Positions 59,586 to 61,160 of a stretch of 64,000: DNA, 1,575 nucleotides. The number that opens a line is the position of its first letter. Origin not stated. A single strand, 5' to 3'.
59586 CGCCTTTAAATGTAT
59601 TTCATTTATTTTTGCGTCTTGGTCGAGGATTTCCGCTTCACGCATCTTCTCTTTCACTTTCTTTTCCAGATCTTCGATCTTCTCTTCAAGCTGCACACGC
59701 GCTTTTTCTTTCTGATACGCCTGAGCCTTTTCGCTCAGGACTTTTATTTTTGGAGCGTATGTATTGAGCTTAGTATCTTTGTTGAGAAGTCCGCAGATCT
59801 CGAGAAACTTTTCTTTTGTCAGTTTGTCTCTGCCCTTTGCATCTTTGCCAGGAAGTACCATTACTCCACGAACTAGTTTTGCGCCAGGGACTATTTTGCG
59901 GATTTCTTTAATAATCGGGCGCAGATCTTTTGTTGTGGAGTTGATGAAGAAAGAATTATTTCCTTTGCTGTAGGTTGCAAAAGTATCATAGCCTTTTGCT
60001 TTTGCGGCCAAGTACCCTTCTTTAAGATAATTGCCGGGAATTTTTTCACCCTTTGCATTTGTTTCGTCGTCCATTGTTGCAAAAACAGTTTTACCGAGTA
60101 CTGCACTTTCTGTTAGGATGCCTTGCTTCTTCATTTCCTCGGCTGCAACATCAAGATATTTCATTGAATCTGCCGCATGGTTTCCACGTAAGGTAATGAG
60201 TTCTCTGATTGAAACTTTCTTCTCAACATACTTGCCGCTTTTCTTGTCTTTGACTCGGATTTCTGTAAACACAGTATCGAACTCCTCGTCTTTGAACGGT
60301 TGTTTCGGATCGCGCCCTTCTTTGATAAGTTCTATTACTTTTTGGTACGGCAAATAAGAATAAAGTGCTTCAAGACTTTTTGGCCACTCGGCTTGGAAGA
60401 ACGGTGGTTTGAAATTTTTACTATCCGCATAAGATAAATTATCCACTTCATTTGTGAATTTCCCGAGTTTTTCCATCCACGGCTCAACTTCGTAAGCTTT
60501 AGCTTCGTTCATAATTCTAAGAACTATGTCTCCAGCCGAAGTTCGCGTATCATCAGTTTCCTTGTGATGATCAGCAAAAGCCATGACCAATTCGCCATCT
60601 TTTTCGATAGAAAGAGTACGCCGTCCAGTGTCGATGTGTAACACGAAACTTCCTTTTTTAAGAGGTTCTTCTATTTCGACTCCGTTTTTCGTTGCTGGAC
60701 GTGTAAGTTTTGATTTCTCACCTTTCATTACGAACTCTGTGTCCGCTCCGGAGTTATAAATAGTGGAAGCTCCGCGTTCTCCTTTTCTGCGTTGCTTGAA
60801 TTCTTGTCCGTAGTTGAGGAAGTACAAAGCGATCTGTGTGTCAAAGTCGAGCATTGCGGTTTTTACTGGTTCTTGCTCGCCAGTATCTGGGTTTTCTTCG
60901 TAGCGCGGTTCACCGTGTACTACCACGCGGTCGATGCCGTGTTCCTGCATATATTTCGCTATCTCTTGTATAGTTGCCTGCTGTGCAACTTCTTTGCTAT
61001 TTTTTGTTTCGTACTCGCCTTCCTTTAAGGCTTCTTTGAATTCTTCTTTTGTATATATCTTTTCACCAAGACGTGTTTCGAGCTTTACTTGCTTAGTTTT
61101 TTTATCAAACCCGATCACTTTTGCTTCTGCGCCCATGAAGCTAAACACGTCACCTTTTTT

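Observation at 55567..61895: Operon of two giant overlapping ORFs (1196 aa and 913 aa): coiled coils, internal hydrophobic segments, tandem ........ repeats and a weak DHH-like core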

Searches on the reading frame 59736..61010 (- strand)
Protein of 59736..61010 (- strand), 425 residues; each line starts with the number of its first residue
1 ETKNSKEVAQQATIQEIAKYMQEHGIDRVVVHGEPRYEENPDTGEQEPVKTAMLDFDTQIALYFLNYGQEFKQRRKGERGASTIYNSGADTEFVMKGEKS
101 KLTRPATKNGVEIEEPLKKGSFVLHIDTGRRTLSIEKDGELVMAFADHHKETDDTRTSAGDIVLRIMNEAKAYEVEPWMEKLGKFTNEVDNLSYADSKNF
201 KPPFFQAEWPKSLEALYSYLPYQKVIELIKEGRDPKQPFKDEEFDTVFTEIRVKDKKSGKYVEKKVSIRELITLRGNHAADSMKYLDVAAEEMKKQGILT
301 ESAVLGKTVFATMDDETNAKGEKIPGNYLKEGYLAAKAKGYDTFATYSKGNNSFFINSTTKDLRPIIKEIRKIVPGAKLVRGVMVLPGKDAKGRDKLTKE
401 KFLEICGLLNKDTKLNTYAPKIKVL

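Call 28: search_protein_representatives(alignment_id=A2)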
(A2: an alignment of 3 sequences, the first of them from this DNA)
Query: 3 sequences, 419 profile positions. Proteins with E-value up to 0.001 (for the whole library): 420; up to 1e-10: 279; up to 1e-30: 101. The best 150 are listed.
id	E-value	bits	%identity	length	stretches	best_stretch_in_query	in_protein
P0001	6.6e-223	756.4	-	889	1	1-419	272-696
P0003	1.2e-168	577.6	-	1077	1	1-419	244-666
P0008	8.6e-72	258.5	-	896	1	5-411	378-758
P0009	1.2e-69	251.5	-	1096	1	34-404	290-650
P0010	7.3e-68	245.6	-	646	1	10-411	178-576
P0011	4.0e-66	239.9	-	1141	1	25-411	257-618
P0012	1.2e-63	231.7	-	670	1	12-402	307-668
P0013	1.3e-61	225.0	-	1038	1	17-410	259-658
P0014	2.6e-61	224.0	-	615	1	7-401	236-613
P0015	1.4e-59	218.3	-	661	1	12-401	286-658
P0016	4.7e-59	216.6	-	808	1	12-403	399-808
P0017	4.1e-58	213.5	-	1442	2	191-403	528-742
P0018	1.2e-57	212.0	-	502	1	10-402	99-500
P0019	1.2e-55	205.3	-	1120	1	15-402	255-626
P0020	1.3e-55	205.2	-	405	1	1-404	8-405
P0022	1.8e-53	198.2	-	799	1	8-409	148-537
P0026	3.5e-51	190.6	-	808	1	8-415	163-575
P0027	4.6e-51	190.3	-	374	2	117-404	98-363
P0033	2.9e-49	184.4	-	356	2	117-385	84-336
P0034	3.5e-48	180.8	-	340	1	117-381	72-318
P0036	2.1e-47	178.2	-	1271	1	114-385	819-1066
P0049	2.2e-42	161.7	-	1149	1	6-415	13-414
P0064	1.9e-39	152.0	-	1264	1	10-413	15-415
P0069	2.8e-38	148.2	-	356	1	117-384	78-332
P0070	4.0e-38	147.6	-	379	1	117-388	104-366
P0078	1.5e-36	142.4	-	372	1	117-402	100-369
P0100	3.3e-32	128.1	-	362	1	117-399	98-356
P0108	4.7e-30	121.0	-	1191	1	13-400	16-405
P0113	8.0e-29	117.0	-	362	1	133-403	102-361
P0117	2.7e-27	112.0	-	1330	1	9-401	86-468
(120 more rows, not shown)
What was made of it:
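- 59736..61010 (-): DHH-superfamily two-lobed catalytic core of A (residues 296-720). 420 family representatives match (call 28).
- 420 cluster representatives match the core, 101 of them at E<=1e-30 (call 28).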

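Call 34: search_solved_structures(query=A4, max_evalue=10, show_alignments=3)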
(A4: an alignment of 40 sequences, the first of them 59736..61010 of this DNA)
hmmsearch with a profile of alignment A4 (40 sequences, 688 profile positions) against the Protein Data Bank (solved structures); distinct sequences matched with E-value up to 10: 20.
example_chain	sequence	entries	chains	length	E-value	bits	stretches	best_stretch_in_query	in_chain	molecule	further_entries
9ijj_A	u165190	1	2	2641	0.00017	23.4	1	462-579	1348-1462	Cilia and flagella associated protein 46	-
6mtz_A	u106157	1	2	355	0.00094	20.9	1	204-246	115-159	HepC.19480.a.B1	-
23vw_A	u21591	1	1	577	0.008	17.9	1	428-527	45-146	CRISPR-associated DNA-binding protein Cas12m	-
8h0s_A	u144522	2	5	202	0.19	13.3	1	84-139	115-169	Putative rRNA methylase YtqB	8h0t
2mkf_A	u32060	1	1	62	0.21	13.2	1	453-494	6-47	BRCA1-A complex subunit RAP80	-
6ywe_J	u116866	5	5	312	0.54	11.8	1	279-337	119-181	Ribosomal protein L15 | 50S ribosomal subunit protein L15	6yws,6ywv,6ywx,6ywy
7dxk_A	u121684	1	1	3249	0.65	11.6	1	479-589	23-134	Huntingtin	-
4ilo_A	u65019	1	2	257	0.79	11.3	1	469-610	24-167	CT398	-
2p6n_A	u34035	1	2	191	1.1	10.9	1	87-130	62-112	ATP-dependent RNA helicase DDX41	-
1l8d_A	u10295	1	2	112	1.9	10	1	486-573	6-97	DNA double-strand break repair rad50 ATPase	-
9itj_U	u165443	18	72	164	3.1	9.3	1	483-573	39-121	ATP synthase subunit b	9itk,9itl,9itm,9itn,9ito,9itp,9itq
4dt0_A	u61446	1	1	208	3.4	9.2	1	538-647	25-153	V-type ATP synthase subunit E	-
2dm9_A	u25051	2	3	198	5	8.6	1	540-647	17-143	V-type ATP synthase subunit E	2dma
2i1j_A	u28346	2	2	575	5.4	8.5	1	480-587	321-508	Moesin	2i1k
6zff_A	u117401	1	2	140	5.6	8.5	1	481-580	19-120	DNA double-strand break repair Rad50 ATPase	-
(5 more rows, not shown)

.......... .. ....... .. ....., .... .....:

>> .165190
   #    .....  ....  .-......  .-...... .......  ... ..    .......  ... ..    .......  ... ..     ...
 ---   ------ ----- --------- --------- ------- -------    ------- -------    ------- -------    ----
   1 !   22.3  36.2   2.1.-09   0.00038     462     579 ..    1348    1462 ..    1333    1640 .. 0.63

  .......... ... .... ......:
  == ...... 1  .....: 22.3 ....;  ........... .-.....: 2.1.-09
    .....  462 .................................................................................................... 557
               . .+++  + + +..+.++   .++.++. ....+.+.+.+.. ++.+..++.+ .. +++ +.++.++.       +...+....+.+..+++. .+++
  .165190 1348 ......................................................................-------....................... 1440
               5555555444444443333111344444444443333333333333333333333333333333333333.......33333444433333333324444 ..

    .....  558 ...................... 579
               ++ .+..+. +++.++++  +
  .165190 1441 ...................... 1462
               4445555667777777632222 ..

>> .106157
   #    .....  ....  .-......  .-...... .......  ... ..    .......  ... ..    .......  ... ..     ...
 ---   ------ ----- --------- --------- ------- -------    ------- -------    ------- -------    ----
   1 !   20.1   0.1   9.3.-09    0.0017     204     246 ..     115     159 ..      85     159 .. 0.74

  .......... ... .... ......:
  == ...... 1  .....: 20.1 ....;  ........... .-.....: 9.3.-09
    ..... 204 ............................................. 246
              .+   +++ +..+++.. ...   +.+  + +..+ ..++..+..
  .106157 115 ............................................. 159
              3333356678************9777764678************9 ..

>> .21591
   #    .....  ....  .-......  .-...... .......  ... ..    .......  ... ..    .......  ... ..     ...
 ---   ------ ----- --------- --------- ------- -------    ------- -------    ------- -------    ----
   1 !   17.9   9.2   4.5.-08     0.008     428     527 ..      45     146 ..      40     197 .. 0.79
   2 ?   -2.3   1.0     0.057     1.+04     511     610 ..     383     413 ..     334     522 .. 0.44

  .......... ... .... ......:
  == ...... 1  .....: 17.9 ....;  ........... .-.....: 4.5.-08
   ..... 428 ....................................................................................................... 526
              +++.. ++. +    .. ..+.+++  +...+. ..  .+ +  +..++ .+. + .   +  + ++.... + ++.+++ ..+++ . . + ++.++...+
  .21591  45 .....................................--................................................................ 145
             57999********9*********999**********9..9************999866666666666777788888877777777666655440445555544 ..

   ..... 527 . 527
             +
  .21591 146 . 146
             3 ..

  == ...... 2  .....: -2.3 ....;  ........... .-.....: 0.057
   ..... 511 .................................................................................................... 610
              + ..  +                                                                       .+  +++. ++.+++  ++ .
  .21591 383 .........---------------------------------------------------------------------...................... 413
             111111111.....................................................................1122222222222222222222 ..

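Call 35: search_protein_families(library=pfam, alignment_id=A4, max_evalue=0.01)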
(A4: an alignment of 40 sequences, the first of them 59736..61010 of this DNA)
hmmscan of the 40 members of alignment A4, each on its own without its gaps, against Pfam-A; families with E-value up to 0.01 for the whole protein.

A. member 1, window:59736-61010:- (425 aa): 0 families

B. families by the number of members that match (of 40 scanned): 6 families
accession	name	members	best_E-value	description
PF01368.27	DHH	3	0.00025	DHH family, N-terminal domain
PF23130.1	IcmW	1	0.0043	IcmW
PF17391.7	Urocanase_N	1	0.005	Urocanase N-terminal domain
PF02183.23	HALZ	1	0.0055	Homeobox associated leucine zipper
PF17930.7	LpxI_N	1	0.0082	LpxI N-terminal domain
PF06260.17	DUF1024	1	0.0099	Protein of unknown function (DUF1024)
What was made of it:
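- On DHH phosphoesterase superfamily: Three of 40 relatives hit DHH at E between 2.5e-4 and 1e-2, and none hits DHHA1 (call 35).
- Pfam DHH matches 3 of 40 members weakly (call 35).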

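Call 38: find_related_loci(query=A2, collection=genome_contigs, flank=8000)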
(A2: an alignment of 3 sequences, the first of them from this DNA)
Query A2 (425 aa) in genome_contigs; peptide patterns used: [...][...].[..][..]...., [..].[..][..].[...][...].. (x = any residue, [..] = any of these).
82 stretches matched a pattern; 3 encode a relative of the query (tblastn E <= 1e-3); 3 distinct loci.
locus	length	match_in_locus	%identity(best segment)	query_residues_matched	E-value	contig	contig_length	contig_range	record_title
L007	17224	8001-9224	61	13-425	4e-170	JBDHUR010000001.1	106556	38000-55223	MAG: Candidatus Paceibacteria bacterium isolate AS-MESO-3CA.210 NODE_690_length_106556_cov_6.962086, whole genome shotgu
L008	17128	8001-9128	36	1-408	1e-60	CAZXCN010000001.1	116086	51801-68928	MAG TPA_asm: uncultured Candidatus Saccharibacteria bacterium isolate SRP285395_co1_239 genome assembly, contig: NODE_12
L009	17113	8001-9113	31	9-403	1e-42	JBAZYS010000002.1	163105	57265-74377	MAG: Candidatus Paceibacterota bacterium isolate SO_2017_GW1_86 NODE_719_length_163105_cov_3.266557_OW334_2017, whole ge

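Call 52: predict_structure(alignment_id=A4)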
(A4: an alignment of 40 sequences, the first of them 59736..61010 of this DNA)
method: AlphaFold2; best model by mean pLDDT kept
length: 425 residues; sequences in the alignment: 40
mean_pLDDT: 90.4   pTM: 0.88
mean pLDDT of the five models: 90.4, 89.9, 88.7, 88.5, 88.5
residues with pLDDT >= 90: 322; 70-90: 67; 50-70: 29; < 50: 7
segments of 3 or more residues with pLDDT < 50: 45-47, 423-425
pLDDT, mean of each block of 10 residues (from residue 1): 82 97 95 70 52 89 87 54 83 86 91 93 92 90 92 88 97 94 97 95 98 97 97 97 97 89 95 96 95 97 97 93 86 97 96 94 96 95 91 95 98 93 54
secondary structure, 60 per line:
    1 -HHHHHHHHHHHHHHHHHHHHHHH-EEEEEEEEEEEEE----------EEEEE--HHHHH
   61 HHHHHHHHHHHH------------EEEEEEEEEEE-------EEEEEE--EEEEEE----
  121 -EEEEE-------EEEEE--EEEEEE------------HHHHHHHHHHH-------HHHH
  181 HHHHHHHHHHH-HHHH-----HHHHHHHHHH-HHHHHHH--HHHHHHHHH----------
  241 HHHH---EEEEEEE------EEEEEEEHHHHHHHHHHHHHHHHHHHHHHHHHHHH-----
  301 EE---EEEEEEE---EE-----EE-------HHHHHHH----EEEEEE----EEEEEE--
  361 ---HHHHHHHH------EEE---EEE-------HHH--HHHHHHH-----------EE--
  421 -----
elements in order: H2-24 E26-38 E49-53 H56-72 E85-95 E103-108 E111-116 E122-126 E134-138 E141-146 H159-169 H177-191 H193-196 H202-211 H213-219 H222-230 H241-244 E248-254 E261-267 H268-295 E306-312 H332-338 E343-348 E353-358 H364-371 E378-380 E384-386 H399-405
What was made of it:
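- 59736..61010 (-): AlphaFold2 pLDDT 90.4, pTM 0.88 (call 52).
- On DHH phosphoesterase superfamily: AlphaFold2 pLDDT 90.4 (call 52).
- On RecJ: helix 268-295 of the model, equal to A residues 563-590 (call 52)
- The AlphaFold2 model has pLDDT 90.4 (call 52). A long helix links the two lobes, as in RecJ (call 52).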

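Call 55: fold_search(model_id=the predicted structure, library=pdb)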
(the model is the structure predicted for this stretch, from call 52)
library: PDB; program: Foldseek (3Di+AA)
matches with E <= 10: 214; with E <= 0.001: 9
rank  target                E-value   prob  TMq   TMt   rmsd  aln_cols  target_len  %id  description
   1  2zxo                  3.3e-05  1.00  0.37  0.27   9.9       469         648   10  Crystal structure of RecJ from Thermus thermophilus HB8 (released 2010-01-05)
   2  5f56_A                9.6e-05  1.00  0.37  0.26  10.9       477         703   10  Structure of RecJ complexed with DNA and SSB-ct (released 2016-06-15)
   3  5f54                  1.0e-04  1.00  0.37  0.25  11.7       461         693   12  Structure of RecJ complexed with dTMP (released 2016-06-15)
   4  5f55_A                1.8e-04  1.00  0.37  0.25  11.0       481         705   10  Structure of RecJ complexed with DNA (released 2016-06-15)
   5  2zxr                  1.9e-04  1.00  0.35  0.27  10.5       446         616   10  Crystal structure of RecJ in complex with Mg2+ from Thermus thermophilus HB8 (released 2010-01-05)
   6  6lrd_A                2.1e-04  1.00  0.38  0.26  10.7       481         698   10  Structure of RecJ complexed with a 5'-P-dSpacer-modified ssDNA (released 2020-08-26)
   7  7e15_A                3.0e-04  0.96  0.27  0.25  15.7       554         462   12  Protein ternary complex working for DNA replication initiation (released 2021-10-06)
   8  7e15_D                3.5e-04  0.93  0.27  0.25  15.9       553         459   12  Protein ternary complex working for DNA replication initiation (released 2021-10-06)
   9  5ghr_A                5.6e-04  0.91  0.26  0.24  16.0       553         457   11  DNA replication protein (released 2016-10-12)
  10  5ght                  1.2e-03  0.75  0.22  0.21  17.2       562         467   12  DNA replication protein (released 2016-10-12)
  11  8ioo_B                1.3e-03  0.97  0.29  0.35  11.6       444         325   11  Crystal structure of Deinococcus radiodurans RecJ-like protein in complex with Mg2+ (released 2024-03-20)
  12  7yik_B                1.6e-03  0.97  0.35  0.35  13.7       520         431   11  The structure of archaeal nuclease RecJ2 from Methanocaldococcus jannaschii (released 2023-07-19)
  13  7yor_A                1.6e-03  0.93  0.34  0.34  14.3       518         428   10  Recj2 and dCMP complex from Methanocaldococcus jannaschii (released 2023-08-02)
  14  8ioo_C                2.0e-03  0.93  0.28  0.33  11.5       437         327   11  Crystal structure of Deinococcus radiodurans RecJ-like protein in complex with Mg2+ (released 2024-03-20)
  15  8ioo_A                2.9e-03  0.87  0.26  0.30  12.4       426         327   11  Crystal structure of Deinococcus radiodurans RecJ-like protein in complex with Mg2+ (released 2024-03-20)
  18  5ghr_C                5.8e-02  0.41  0.22  0.26  11.9       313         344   14  DNA replication protein (released 2016-10-12)
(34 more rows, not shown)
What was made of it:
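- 59736..61010 (-): All Foldseek PDB hits with E<=4e-3 are RecJ, GAN or RecJ2 (call 55).
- Closest known: RecJ. Same: Best structural match (call 55).
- Closest known: Archaeal GAN / eukaryotic Cdc45. Same: Fold matches 5ghr and 7e15 (call 55).
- The Foldseek PDB top 17 hits are all RecJ, GAN, RecJ-like or RecJ2; the best is 2zxo at E=3.3e-5, probability 1.0 (call 55). The top solved-structure matches are RecJ-type rather than GdpP or NrnA (call 55). GAN and Cdc45-type proteins are among the fold matches (call 55).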

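Call 59: find_related_loci(query=A5, collection=metagenome_contigs, flank=8000)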
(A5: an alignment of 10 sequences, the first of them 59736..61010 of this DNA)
Query A5 (425 aa) in metagenome_contigs; peptide patterns used: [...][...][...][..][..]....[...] (x = any residue, [..] = any of these).
45 stretches matched a pattern; 4 encode a relative of the query (tblastn E <= 1e-3); 4 distinct loci.
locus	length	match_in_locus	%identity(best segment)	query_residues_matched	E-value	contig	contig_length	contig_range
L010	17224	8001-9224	61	13-425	1e-170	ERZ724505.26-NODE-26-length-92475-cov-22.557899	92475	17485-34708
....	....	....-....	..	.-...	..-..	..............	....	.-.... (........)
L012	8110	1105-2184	29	21-422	6e-29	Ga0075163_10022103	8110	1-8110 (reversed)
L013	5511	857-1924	27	16-410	4e-27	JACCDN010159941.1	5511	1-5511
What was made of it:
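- Tried and rejected: The metagenome scan returned only 4 loci and the genome scan 3 (calls 38, 59).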

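Call 60: find_encoding_contigs(protein=P0008, flank=8000, max_places=2)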
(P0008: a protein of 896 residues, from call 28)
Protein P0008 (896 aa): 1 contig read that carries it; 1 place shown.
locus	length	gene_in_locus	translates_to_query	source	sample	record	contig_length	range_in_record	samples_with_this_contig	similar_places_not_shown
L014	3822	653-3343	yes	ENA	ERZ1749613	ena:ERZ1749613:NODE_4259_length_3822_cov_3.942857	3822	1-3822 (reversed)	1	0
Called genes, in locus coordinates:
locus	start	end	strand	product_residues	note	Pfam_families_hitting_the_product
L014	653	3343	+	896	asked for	-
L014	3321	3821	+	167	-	?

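Call 61: list_cluster_members(proteins=[P0009, P0010, P0011, P0013, P0017, P0019, P0022, P0026, P0036, P0049])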
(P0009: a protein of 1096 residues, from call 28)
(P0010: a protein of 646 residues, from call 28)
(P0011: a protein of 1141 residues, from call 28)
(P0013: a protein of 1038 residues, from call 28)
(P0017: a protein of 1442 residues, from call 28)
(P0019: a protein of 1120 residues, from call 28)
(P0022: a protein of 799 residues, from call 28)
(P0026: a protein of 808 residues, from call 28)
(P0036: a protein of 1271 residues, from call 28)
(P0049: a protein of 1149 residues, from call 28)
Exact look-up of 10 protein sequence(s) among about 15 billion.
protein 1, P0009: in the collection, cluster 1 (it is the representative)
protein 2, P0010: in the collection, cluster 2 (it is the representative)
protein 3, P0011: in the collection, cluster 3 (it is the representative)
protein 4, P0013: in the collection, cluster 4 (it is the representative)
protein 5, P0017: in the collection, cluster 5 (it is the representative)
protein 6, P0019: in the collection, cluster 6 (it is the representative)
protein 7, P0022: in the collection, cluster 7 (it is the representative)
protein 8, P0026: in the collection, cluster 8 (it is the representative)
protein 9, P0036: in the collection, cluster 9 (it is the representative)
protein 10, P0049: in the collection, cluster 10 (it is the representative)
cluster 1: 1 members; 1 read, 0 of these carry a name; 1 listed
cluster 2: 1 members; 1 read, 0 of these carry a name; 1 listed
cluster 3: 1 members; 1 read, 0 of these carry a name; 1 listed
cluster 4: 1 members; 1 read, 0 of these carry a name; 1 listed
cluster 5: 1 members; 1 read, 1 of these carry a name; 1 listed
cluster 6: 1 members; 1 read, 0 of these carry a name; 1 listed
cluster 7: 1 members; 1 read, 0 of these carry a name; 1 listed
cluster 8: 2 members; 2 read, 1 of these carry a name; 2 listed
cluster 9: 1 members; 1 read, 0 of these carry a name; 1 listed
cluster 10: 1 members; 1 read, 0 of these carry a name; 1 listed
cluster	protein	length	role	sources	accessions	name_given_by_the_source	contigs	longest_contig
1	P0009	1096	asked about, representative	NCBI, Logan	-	-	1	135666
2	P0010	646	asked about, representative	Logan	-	-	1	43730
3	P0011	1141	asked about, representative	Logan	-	-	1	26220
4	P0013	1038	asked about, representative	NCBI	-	-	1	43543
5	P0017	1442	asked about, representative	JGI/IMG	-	hypothetical protein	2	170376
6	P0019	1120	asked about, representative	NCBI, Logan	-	-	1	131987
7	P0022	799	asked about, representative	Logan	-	-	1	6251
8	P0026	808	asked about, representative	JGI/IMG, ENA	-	hypothetical protein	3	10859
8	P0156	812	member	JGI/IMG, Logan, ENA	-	-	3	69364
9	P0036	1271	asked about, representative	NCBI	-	-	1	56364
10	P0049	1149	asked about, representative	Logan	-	-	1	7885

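Call 62: find_encoding_contigs(protein=P0009, flank=9000, max_places=1)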
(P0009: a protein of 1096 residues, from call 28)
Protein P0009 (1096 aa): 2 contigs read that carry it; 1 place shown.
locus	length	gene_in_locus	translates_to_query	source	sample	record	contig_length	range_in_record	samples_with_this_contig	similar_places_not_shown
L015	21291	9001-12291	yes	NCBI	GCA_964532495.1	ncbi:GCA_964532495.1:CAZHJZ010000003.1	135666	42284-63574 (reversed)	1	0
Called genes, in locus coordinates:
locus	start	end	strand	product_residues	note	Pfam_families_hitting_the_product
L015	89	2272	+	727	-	PF01138:RNase_PH, PF00013:KH_1, PF00575:S1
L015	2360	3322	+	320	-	-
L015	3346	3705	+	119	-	PF01258:zf-dskA_traR (weak)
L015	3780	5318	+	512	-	PF05362:Lon_C (weak), PF13541:ChlI, PF01078:Mg_chelatase, PF07728:AAA_5, PF00493:MCM (weak), PF13335:Mg_chelatase_C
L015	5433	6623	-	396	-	PF23446:LysM1_NFP_LYK (faint), PF01476:LysM, PF23473:LysM3_LYK4_5 (weak), PF01551:Peptidase_M23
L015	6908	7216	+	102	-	PF18908:DUF5663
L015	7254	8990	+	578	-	-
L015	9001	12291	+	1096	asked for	-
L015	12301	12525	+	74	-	-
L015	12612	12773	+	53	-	-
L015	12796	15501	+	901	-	-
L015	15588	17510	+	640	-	PF00580:UvrD-helicase, PF13245:AAA_19, PF13604:AAA_30 (faint), PF13087:AAA_12 (faint), PF13361:UvrD_C, PF13538:UvrD_C_2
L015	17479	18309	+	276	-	PF00398:RrnaAD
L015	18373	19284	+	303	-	-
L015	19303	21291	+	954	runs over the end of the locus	-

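Call 63: find_encoding_contigs(protein=P0017, flank=9000, max_places=1)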
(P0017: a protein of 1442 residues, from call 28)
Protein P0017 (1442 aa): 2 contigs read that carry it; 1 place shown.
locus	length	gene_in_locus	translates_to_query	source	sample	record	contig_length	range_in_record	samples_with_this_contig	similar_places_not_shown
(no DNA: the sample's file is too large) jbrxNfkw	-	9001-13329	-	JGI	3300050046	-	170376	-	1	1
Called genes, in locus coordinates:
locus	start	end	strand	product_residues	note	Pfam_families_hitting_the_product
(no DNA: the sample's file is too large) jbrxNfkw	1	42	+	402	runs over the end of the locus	-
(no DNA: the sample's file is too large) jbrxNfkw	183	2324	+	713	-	PF01138:RNase_PH, PF07650:KH_2 (weak), PF00013:KH_1, PF00575:S1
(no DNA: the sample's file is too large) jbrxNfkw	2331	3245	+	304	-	-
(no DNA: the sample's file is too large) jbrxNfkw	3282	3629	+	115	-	PF01258:zf-dskA_traR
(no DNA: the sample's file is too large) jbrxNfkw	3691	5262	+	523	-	PF13541:ChlI, PF01078:Mg_chelatase, PF00004:AAA (faint), PF07728:AAA_5 (weak), PF00493:MCM (weak), PF13335:Mg_chelatase_C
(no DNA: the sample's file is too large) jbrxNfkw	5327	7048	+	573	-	-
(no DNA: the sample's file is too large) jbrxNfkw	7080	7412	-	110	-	-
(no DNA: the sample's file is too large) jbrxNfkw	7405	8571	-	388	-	PF01476:LysM, PF01551:Peptidase_M23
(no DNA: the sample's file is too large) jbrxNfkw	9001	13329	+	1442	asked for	-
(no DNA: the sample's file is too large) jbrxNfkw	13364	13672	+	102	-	PF18908:DUF5663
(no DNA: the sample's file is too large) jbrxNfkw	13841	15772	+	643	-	PF00580:UvrD-helicase, PF13245:AAA_19, PF13604:AAA_30 (faint), PF01443:Viral_helicase1 (faint), PF13087:AAA_12 (faint), PF13361:UvrD_C, PF13538:UvrD_C_2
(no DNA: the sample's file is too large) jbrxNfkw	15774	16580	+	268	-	PF00398:RrnaAD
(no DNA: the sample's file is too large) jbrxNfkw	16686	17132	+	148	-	-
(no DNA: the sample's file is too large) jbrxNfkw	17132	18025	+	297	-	-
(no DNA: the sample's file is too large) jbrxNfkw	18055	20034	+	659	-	-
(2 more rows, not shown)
